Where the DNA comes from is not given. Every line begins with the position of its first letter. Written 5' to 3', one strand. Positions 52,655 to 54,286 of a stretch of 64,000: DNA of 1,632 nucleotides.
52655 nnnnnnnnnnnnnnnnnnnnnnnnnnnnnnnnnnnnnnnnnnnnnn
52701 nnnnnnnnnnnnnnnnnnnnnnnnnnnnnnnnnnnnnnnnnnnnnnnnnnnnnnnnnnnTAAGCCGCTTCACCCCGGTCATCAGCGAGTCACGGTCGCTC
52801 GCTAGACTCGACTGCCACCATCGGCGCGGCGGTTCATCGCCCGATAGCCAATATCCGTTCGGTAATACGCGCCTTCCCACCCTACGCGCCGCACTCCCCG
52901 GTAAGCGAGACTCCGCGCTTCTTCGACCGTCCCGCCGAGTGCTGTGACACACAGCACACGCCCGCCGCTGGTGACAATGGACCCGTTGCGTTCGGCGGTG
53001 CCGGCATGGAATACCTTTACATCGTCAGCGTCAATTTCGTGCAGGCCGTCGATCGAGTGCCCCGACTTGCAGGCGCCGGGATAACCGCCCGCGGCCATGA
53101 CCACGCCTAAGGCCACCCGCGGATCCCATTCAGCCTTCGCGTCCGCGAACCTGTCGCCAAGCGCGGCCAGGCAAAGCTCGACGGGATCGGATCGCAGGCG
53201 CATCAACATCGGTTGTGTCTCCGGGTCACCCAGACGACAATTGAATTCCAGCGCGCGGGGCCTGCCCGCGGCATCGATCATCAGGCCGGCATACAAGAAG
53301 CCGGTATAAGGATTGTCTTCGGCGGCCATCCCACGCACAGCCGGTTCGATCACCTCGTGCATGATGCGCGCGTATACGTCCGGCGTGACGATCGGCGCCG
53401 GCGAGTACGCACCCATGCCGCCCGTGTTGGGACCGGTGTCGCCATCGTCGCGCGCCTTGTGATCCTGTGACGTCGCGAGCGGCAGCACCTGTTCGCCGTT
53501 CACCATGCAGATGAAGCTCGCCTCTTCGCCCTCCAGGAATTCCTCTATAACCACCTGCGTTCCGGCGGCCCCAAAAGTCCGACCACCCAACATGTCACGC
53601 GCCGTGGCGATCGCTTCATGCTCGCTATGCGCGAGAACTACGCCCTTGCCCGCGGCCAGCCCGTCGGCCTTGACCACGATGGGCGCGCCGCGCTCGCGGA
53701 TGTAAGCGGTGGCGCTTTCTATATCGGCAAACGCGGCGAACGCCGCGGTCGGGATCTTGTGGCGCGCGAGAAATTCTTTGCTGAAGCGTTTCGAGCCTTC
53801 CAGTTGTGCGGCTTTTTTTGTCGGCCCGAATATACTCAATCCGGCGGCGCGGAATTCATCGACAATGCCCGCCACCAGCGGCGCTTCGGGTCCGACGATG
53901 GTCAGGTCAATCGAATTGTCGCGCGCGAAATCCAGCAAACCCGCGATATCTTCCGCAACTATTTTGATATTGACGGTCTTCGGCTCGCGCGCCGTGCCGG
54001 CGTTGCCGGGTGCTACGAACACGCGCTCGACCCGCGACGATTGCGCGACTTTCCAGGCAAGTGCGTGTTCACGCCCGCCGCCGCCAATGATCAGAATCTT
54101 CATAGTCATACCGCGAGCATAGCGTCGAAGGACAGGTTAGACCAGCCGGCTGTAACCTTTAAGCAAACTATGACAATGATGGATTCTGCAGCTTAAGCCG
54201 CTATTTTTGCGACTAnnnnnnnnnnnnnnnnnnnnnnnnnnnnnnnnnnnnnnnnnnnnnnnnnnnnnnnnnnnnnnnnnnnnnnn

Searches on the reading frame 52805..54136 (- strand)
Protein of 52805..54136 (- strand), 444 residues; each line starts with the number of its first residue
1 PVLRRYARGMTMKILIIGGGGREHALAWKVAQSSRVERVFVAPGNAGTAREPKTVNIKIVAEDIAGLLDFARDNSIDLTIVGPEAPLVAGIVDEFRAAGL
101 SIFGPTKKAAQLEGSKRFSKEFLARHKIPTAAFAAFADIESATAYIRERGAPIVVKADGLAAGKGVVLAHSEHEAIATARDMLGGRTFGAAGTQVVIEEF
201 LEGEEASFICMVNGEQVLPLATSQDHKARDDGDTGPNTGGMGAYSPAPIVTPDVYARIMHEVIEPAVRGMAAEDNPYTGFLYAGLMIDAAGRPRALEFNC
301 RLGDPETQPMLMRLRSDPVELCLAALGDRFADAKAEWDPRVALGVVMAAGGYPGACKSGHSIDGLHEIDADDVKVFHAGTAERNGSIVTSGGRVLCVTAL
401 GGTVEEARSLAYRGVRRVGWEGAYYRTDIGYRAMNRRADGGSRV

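Call 58: search_protein_families(library=pfam, proteins=[window:52805-54136:-], max_evalue=0.001)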
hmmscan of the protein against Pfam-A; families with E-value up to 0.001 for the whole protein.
window:52805-54136:- (444 aa): 7 families
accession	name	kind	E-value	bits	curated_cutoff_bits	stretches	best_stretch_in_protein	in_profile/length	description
PF01071.24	GARS_A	-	6.2e-76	255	27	1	114-307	1-194/194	Phosphoribosylglycinamide synthetase, ATP-grasp (A) domain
PF02844.21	GARS_N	-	7.9e-41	139.3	29.5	1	12-113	1-100/100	Phosphoribosylglycinamide synthetase, N domain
PF02843.22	GARS_C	-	1.2e-31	109.4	34.8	1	342-432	1-92/92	Phosphoribosylglycinamide synthetase, C domain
PF08443.16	RimK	-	1.6e-05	25.1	21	1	117-219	5-101/188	RimK-like ATP-grasp domain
PF02655.19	ATP-grasp_3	-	2.2e-05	25.1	23.2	1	116-264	4-128/160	ATP-grasp domain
PF02222.28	ATP-grasp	-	5.7e-05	23.3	27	1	122-202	2-77/179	ATP-grasp domain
PF02786.22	CPSase_L_D2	-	0.00038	20.5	19.8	1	119-203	5-91/211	Carbamoyl-phosphate synthase L chain, ATP binding domain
